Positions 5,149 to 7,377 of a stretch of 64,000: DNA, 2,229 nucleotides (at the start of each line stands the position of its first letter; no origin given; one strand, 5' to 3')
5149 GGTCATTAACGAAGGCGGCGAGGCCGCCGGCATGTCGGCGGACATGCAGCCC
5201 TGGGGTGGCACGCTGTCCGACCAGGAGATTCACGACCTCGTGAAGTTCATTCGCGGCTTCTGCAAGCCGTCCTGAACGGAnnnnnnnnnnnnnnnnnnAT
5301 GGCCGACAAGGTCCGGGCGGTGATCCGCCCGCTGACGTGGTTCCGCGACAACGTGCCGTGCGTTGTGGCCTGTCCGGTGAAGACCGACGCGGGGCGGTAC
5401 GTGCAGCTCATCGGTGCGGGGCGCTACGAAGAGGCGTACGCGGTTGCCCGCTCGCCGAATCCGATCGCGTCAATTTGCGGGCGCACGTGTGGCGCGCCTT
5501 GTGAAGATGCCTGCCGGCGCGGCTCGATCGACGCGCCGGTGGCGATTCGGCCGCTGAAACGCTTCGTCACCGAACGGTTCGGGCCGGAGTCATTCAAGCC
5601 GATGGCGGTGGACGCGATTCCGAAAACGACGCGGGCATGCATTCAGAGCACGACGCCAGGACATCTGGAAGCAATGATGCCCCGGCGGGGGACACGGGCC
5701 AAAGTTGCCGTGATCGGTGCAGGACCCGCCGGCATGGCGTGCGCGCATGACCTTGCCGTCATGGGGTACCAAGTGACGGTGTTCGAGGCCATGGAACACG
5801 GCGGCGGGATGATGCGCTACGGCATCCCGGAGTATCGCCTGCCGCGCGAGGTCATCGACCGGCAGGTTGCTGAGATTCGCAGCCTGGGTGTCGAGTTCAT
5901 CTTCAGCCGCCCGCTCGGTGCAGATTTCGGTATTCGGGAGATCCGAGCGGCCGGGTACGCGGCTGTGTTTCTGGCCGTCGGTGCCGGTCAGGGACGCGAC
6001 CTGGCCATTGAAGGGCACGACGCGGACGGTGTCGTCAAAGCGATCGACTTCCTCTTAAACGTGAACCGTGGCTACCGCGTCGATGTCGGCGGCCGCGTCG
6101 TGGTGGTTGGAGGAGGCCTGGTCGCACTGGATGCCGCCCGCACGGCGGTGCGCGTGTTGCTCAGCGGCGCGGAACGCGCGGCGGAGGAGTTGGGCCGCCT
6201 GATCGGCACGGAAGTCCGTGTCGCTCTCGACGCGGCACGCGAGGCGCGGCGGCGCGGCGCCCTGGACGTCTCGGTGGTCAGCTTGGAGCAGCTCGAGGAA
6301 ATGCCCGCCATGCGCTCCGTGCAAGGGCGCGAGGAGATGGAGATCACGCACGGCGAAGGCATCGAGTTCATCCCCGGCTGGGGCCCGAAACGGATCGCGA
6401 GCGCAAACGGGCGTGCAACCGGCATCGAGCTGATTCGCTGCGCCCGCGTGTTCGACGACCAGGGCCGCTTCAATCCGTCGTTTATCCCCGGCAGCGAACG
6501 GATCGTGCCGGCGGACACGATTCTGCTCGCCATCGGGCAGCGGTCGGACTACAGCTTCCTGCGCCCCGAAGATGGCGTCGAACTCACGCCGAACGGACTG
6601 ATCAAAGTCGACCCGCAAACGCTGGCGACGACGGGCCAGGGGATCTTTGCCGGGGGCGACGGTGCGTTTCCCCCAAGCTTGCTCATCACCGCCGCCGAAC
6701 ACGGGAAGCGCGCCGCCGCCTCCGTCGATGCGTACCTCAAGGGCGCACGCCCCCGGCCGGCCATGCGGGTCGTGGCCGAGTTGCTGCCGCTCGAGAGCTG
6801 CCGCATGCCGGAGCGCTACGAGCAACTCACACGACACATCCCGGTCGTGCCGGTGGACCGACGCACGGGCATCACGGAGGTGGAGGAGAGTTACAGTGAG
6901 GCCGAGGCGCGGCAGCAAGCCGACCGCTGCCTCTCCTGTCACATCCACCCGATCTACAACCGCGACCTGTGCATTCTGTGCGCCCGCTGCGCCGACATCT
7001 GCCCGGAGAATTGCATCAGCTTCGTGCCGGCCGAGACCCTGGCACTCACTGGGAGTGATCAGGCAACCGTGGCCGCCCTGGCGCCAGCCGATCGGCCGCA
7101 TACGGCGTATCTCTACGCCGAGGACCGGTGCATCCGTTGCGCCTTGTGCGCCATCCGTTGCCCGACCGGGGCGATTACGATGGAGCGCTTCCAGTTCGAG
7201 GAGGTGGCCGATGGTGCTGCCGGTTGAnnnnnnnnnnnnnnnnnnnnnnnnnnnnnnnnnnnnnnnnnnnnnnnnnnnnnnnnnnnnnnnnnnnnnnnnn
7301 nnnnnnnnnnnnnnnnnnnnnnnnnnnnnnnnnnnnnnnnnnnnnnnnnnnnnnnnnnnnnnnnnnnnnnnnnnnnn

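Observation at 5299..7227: Glutamate-synthase-small-subunit-like flavoprotein fused to a ferredoxin domain and translationally coupled to the Rieske gene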

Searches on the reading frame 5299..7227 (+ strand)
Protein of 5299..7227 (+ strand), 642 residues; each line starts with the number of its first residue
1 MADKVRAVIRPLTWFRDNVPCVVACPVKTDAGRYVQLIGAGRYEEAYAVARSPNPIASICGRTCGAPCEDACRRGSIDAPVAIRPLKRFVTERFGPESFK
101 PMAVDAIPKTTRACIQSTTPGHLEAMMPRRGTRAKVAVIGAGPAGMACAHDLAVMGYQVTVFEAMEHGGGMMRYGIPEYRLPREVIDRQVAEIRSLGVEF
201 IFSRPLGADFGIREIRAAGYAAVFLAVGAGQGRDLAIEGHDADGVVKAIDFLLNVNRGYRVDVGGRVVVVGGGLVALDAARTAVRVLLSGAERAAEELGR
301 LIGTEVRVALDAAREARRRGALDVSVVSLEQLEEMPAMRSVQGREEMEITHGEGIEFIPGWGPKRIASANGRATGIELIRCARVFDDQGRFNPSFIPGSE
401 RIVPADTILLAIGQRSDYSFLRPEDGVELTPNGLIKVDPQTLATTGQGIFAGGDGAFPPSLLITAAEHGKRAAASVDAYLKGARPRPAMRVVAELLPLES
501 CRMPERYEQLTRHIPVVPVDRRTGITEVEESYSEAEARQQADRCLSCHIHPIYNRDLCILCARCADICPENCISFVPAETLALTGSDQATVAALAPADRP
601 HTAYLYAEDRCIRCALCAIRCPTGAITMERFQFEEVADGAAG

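Call 8: search_protein_families(library=pfam, proteins=[window:5299-7227:+], max_evalue=0.01)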
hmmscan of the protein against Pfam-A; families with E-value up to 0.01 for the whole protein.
window:5299-7227:+ (642 aa): 21 families
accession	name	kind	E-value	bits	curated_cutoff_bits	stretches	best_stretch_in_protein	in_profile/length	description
PF07992.20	Pyr_redox_2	-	5.2e-29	102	26.1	1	135-469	2-291/291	Pyridine nucleotide-disulphide oxidoreductase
PF14691.11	Fer4_20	-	1.1e-16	61.1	25.8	1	18-93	29-107/113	Dihydroprymidine dehydrogenase domain II, 4Fe-4S cluster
PF13738.12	Pyr_redox_3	-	2.4e-08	34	30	1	138-174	2-39/305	Pyridine nucleotide-disulphide oxidoreductase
PF00037.32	Fer4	-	3.2e-08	33.5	21.1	2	608-627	5-24/24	4Fe-4S binding domain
PF12838.12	Fer4_7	-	4.6e-08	33.9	27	1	558-625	2-52/52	4Fe-4S dicluster domain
PF13450.12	NAD_binding_8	-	5e-08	33.6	21.9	1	138-173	1-36/68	NAD(P)-binding Rossmann-like domain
PF00070.33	Pyr_redox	-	3e-07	31.3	22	1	135-166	1-32/82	Pyridine nucleotide-disulphide oxidoreductase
PF13187.11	Fer4_9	-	8.7e-06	26.1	27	1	558-626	2-52/52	4Fe-4S dicluster domain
PF01266.30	DAO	-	3.2e-05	24.1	27.9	1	135-167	1-33/353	FAD dependent oxidoreductase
PF03486.20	HI0933_like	-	8.4e-05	22.6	50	1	135-169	2-36/244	HI0933-like protein Rossmann domain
PF12837.12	Fer4_6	-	9.8e-05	22.6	25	2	551-573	2-24/24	4Fe-4S binding domain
PF13237.11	Fer4_10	-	0.00011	22.5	25.5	1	551-577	2-22/53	4Fe-4S dicluster domain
PF12831.13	FAD_oxidored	-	0.00018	21.4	27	1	136-173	2-39/416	FAD dependent oxidoreductase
PF01262.27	AlaDh_PNT_C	-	0.0002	21.3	23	1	132-164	27-59/214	Alanine dehydrogenase/PNT, C-terminal domain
PF00890.30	FAD_binding_2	-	0.00022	21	20.4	1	136-169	2-35/414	FAD binding domain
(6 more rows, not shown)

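Call 10: find_homologous_proteins(query=window:5299-7227:+)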
Query window:5299-7227:+ (642 aa): 7863 proteins with E <= 0.001 among 8000 candidates; the best 120 are listed.
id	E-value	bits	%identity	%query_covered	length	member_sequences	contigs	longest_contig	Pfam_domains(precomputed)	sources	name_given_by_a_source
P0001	0.0e+0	1441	100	100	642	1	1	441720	PF13450.13,PF14691.12,PF07992.21,PF00070.34,PF00037.33,PF13738.13,PF12838.13,PF13187.12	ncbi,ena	-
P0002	0.0e+0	1400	97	100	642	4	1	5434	PF13450.13,PF14691.12,PF07992.21,PF00070.34,PF00037.33,PF13738.13,PF12838.13,PF13187.12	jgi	jgi:NADPH-dependent glutamate synthase beta subunit-like oxidoreductase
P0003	0.0e+0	1232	85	100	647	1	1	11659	PF13450.13,PF14691.12,PF07992.21,PF00070.34,PF00037.33,PF13738.13,PF12838.13,PF13187.12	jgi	jgi:formate dehydrogenase (NADP+) beta subunit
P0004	0.0e+0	1218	84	99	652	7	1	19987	PF01266.31,PF13450.13,PF14691.12,PF07992.21,PF00070.34,PF00037.33,PF13738.13,PF12838.13,PF13187.12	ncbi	ncbi:MAG: FAD-dependent oxidoreductase [Candidatus Binatia bacterium]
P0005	0.0e+0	1217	84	100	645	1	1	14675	PF13450.13,PF14691.12,PF07992.21,PF00070.34,PF00037.33,PF13738.13,PF12838.13,PF13187.12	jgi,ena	-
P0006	0.0e+0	1217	83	100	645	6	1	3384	PF01266.31,PF13450.13,PF14691.12,PF07992.21,PF00070.34,PF00037.33,PF13738.13,PF12838.13,PF13187.12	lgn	-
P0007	0.0e+0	1214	83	100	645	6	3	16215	PF01266.31,PF13450.13,PF14691.12,PF07992.21,PF00070.34,PF00037.33,PF13738.13,PF12838.13,PF13187.12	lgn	-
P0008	0.0e+0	1213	83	100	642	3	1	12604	PF13450.13,PF14691.12,PF07992.21,PF00070.34,PF00037.33,PF13738.13,PF12838.13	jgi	jgi:formate dehydrogenase beta subunit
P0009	0.0e+0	1212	84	100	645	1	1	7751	PF01946.24,PF13450.13,PF14691.12,PF07992.21,PF00070.34,PF00037.33,PF13738.13,PF12838.13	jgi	jgi:formate dehydrogenase beta subunit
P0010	0.0e+0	1211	84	99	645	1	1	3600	PF13450.13,PF14691.12,PF07992.21,PF00070.34,PF00037.33,PF13738.13,PF12838.13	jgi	jgi:formate dehydrogenase (NADP+) beta subunit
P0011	0.0e+0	1208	82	99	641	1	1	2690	PF01266.31,PF13450.13,PF14691.12,PF07992.21,PF00070.34,PF00037.33,PF13738.13,PF12838.13,PF13187.12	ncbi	-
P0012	0.0e+0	1205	83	100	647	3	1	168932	PF13450.13,PF14691.12,PF07992.21,PF00070.34,PF00037.33,PF13738.13,PF12838.13,PF13187.12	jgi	jgi:NADPH-dependent glutamate synthase beta subunit-like oxidoreductase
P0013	0.0e+0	1204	83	100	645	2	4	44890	PF01266.31,PF13450.13,PF14691.12,PF07992.21,PF00070.34,PF00037.33,PF13738.13,PF12838.13,PF13187.12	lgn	-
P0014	0.0e+0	1196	82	100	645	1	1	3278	PF01266.31,PF13450.13,PF14691.12,PF07992.21,PF00070.34,PF00037.33,PF13738.13,PF12838.13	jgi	jgi:formate dehydrogenase beta subunit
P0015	0.0e+0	1196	83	99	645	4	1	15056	PF01266.31,PF13450.13,PF14691.12,PF07992.21,PF00070.34,PF00037.33,PF13738.13,PF12838.13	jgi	jgi:formate dehydrogenase beta subunit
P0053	2.0e-255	867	61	99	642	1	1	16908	PF12797.13,PF13450.13,PF14691.12,PF07992.21,PF12837.13,PF00070.34,PF00037.33,PF13738.13,PF12838.13,PF13237.12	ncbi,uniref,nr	ncbi:MAG: FAD-dependent oxidoreductase [Candidatus Tectomicrobia bacterium]|uniref:FAD-dependent oxi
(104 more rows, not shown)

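Call 12: find_encoding_contigs(protein=P0053, flank=7000, max_places=2)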
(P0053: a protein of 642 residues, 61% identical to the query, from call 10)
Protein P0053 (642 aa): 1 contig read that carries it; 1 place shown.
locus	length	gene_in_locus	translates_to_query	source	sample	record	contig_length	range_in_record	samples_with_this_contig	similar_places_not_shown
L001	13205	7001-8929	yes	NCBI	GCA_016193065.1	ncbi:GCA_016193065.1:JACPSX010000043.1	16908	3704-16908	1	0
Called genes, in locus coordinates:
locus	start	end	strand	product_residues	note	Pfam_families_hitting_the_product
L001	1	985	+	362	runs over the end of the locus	PF00672:HAMP, PF00512:HisKA, PF02518:HATPase_c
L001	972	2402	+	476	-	PF00072:Response_reg, PF00004:AAA (faint), PF00158:Sigma54_activat, PF14532:Sigma54_activ_2, PF07724:AAA_2 (weak), PF07728:AAA_5, PF25601:AAA_lid_14, PF02954:HTH_8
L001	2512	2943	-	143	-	PF22297:PccH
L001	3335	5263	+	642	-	PF00672:HAMP, PF01590:GAF, PF07730:HisKA_3, PF02518:HATPase_c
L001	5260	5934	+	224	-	PF00072:Response_reg, PF00196:GerE, PF04545:Sigma70_r4, PF08281:Sigma70_r4_2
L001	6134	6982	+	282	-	PF00034:Cytochrom_C (faint), PF13442:Cytochrome_CBB3 (faint)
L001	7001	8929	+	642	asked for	PF14691:Fer4_20, PF12797:Fer4_2 (faint), PF07992:Pyr_redox_2, PF13450:NAD_binding_8, PF13738:Pyr_redox_3 (weak), PF00037:Fer4 (weak), PF12838:Fer4_7, PF00037:Fer4, +3 more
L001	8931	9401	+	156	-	PF00355:Rieske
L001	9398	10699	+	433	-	PF00033:Cytochrome_B, PF14358:DUF4405 (weak), PF13631:Cytochrom_B_N_2, PF00032:Cytochrom_B_C (weak)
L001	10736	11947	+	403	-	PF14522:Cytochrome_C7 (faint), PF14537:Cytochrom_c3_2 (faint), PF13442:Cytochrome_CBB3 (faint), PF00034:Cytochrom_C (weak), PF02433:FixO (weak), PF00034:Cytochrom_C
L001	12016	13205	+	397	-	PF00672:HAMP, PF01590:GAF (weak)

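Call 18: search_solved_structures(query=window:5299-7227:+, max_evalue=0.001, show_alignments=2)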
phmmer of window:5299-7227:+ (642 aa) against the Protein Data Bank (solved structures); distinct sequences matched with E-value up to 0.001: 45.
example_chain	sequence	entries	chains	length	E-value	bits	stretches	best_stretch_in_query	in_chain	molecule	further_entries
9bov_A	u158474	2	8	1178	3.1e-81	277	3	120-286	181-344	Molybdopterin oxidoreductase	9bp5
9n5u_A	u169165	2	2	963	7.2e-79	269.2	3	131-286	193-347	NfnA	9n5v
8oh5_C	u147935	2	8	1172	7.1e-71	242.8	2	19-285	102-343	Formate dehydrogenase-O, major subunit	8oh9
4ylf_B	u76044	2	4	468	3.5e-62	214.1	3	126-290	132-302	Dihydropyrimidine dehydrogenase subunit A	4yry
5jca_L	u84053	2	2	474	1.3e-51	179.2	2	17-286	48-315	NADH-dependent Ferredoxin:NADP Oxidoreductase (NfnI) subunit alpha | NADH-dependent Ferredoxin:NADP Oxidoreductase subunit alpha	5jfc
7mfm_I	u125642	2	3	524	2.6e-47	164.9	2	121-286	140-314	Glutamate synthase (NADPH) small chain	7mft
5vj7_A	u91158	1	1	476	5.7e-47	163.8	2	17-286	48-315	Oxidoreductase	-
6s6s_G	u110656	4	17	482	5.1e-42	147.5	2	121-488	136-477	Glutamate synthase [NADPH] small chain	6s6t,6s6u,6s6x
2vdc_G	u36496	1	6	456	7.4e-42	146.9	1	20-488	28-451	GLUTAMATE SYNTHASE [NADPH] SMALL CHAIN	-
1gt8_A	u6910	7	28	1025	5.7e-32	114.3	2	18-285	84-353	DIHYDROPYRIMIDINE DEHYDROGENASE | Dihydropyrimidine dehydrogenase [NADP(+)]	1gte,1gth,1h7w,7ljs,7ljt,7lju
7m31_A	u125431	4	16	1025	5.7e-32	114.3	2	18-285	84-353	Dihydropyrimidine dehydrogenase [NADP(+)]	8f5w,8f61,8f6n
1h7x_A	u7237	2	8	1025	5.7e-32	114.3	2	18-285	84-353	DIHYDROPYRIMIDINE DEHYDROGENASE | Dihydropyrimidine dehydrogenase [NADP(+)]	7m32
6l6j_A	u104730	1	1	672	8.6e-11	44.3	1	119-269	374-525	Oxidored_FMN domain-containing protein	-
6qkg_A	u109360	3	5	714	1.8e-10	43.2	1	132-308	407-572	NCR A | NCR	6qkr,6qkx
1ebd_A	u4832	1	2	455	4.3e-07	32.1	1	397-478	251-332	DIHYDROLIPOAMIDE DEHYDROGENASE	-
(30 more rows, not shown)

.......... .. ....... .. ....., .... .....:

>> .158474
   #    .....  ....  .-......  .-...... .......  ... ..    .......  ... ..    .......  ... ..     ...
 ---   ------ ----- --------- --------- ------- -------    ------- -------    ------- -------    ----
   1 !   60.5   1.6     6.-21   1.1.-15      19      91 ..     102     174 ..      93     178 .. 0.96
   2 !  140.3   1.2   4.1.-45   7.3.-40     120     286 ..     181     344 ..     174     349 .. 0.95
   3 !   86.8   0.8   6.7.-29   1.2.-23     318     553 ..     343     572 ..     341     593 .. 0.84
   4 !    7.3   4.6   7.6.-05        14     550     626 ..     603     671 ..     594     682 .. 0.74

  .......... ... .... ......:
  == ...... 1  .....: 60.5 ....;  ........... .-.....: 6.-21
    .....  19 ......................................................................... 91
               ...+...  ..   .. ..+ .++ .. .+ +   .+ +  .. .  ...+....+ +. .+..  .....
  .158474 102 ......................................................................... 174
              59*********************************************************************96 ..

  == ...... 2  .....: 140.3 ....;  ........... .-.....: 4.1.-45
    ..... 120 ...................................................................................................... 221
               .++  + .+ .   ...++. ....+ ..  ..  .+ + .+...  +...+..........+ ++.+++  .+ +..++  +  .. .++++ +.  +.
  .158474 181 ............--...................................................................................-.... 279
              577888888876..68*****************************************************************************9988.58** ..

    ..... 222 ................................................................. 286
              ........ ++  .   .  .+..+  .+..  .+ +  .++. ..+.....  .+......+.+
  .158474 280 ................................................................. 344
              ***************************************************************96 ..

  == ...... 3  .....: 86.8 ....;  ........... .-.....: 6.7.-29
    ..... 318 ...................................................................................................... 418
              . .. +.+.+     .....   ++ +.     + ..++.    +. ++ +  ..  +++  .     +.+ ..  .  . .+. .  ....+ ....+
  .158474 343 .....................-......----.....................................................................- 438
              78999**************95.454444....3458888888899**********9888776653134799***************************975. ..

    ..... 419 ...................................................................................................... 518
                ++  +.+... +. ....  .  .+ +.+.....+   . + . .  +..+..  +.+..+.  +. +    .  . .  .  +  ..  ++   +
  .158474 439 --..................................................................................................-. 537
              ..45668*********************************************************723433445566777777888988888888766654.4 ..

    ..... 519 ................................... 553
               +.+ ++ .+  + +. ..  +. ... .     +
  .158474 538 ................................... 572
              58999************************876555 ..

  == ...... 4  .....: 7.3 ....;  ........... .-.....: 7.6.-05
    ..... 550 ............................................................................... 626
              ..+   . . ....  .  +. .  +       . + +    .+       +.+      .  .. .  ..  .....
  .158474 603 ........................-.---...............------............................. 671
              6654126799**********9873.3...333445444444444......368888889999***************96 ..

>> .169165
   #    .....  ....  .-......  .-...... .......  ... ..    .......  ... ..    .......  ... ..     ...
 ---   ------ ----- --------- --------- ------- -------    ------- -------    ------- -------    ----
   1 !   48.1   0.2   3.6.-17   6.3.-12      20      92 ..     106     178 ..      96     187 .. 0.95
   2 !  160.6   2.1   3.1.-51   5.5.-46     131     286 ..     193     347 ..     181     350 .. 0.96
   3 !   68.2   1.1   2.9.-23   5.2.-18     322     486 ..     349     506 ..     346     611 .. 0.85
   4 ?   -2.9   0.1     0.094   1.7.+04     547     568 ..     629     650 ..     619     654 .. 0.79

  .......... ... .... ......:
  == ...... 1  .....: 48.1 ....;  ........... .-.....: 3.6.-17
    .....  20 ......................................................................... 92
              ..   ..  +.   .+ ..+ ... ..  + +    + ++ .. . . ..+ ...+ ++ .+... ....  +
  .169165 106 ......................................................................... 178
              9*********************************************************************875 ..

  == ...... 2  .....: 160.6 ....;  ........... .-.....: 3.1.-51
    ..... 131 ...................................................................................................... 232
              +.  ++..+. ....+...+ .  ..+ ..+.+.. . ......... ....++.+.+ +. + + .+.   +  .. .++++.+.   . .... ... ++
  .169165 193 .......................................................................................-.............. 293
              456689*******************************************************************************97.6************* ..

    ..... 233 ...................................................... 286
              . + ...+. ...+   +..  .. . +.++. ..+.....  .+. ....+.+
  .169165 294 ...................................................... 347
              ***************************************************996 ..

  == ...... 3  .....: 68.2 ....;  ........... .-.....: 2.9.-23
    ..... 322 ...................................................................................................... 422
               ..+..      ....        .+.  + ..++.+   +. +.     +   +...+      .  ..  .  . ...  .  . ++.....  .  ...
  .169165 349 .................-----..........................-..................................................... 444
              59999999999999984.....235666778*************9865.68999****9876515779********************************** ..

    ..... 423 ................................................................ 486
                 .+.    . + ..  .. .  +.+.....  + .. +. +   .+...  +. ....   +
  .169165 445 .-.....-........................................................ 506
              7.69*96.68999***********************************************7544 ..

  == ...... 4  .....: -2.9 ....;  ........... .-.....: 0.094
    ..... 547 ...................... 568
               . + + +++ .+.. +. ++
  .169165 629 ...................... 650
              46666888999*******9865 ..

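Call 28: find_related_loci(query=A1, collection=genome_contigs, flank=6000)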
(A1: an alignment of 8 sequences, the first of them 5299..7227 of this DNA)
Query A1 (642 aa) in genome_contigs; peptide patterns used: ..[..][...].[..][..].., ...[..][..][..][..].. (x = any residue, [..] = any of these).
600 stretches matched a pattern (row limit reached: there are more); 594 encode a relative of the query (tblastn E <= 1e-3); the best 80 are kept; 80 distinct loci.
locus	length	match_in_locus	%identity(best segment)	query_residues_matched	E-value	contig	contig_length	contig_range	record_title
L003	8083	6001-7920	82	3-642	0e+0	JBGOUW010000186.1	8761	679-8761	MAG: Candidatus Binatia bacterium isolate OBJ_0618_7090110_13 k141_6518213_length_8761_cov_25.9929, whole genome shotgun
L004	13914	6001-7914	61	1-637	0e+0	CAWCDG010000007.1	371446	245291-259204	MAG: uncultured delta proteobacterium isolate MFD09286.bin.2.99 genome assembly, contig: contig_55728, whole genome shot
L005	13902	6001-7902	47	5-635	0e+0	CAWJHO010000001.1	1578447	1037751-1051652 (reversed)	MAG: uncultured Acidobacteriota bacterium isolate MFD03323.bin.1.136 genome assembly, contig: contig_12478, whole genome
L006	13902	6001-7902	52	4-635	0e+0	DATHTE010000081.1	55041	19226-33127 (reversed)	MAG TPA_asm: Vicinamibacterales bacterium isolate SMAG_U16069 k141_550600, whole genome shotgun sequence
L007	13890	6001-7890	48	5-632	3e-178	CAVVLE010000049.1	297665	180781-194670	MAG: uncultured Acidobacteriota bacterium isolate MFD09222.bin.1.174 genome assembly, contig: contig_93467, whole genome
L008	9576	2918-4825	47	6-639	1e-175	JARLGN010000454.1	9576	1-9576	MAG: Acidobacteriota bacterium isolate MAG_BO2 MetaBAT2_Bin_2_Oxic_k141_1476465, whole genome shotgun sequence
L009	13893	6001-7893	47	12-640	4e-170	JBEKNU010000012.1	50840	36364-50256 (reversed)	MAG: Terriglobia bacterium isolate SPRUCE 424 SPRUCE_424_12, whole genome shotgun sequence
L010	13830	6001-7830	42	14-633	2e-136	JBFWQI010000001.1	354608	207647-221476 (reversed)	MAG: Blastocatellales bacterium isolate CA_2019_TPBF_18 NODE_252_length_354608_cov_9.042812_TPBF, whole genome shotgun s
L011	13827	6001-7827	44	14-631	3e-135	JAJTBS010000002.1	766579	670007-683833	MAG: Holophagaceae bacterium isolate MS_R2_30 NODE_2_length_766579_cov_36.288834, whole genome shotgun sequence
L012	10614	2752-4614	43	6-634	4e-134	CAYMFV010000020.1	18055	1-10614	MAG TPA_asm: uncultured Planctomycetales bacterium isolate binchicken_co172_206 genome assembly, contig: NODE_2519_lengt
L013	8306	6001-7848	42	14-633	4e-123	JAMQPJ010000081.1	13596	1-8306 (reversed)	MAG: Thermoanaerobaculia bacterium isolate CH5 k141_470400, whole genome shotgun sequence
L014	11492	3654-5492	42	14-635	5e-122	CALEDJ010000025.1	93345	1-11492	MAG: uncultured bacterium isolate N1_Bin_MAXBIN__043_1 genome assembly, contig: c_000001728185, whole genome shotgun seq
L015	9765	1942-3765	41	14-635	1e-121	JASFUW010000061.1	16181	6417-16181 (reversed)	MAG: Phycisphaerae bacterium isolate D1105M12metaG_Bin_242 D1105M12metaG_FD_scaffold_221_c1, whole genome shotgun sequen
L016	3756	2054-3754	39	3-575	1e-118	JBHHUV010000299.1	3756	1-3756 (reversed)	MAG: Phycisphaerae bacterium isolate S.5.sp1_bin.29 NODE_11258_length_3756_cov_4.622534, whole genome shotgun sequence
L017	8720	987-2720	39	14-634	1e-115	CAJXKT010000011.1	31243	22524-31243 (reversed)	TPA_asm: uncultured bacterium isolate SRR1509794_bin.7_MetaBAT_v2.12.1_MAG genome assembly, contig: NODE_16_length_31243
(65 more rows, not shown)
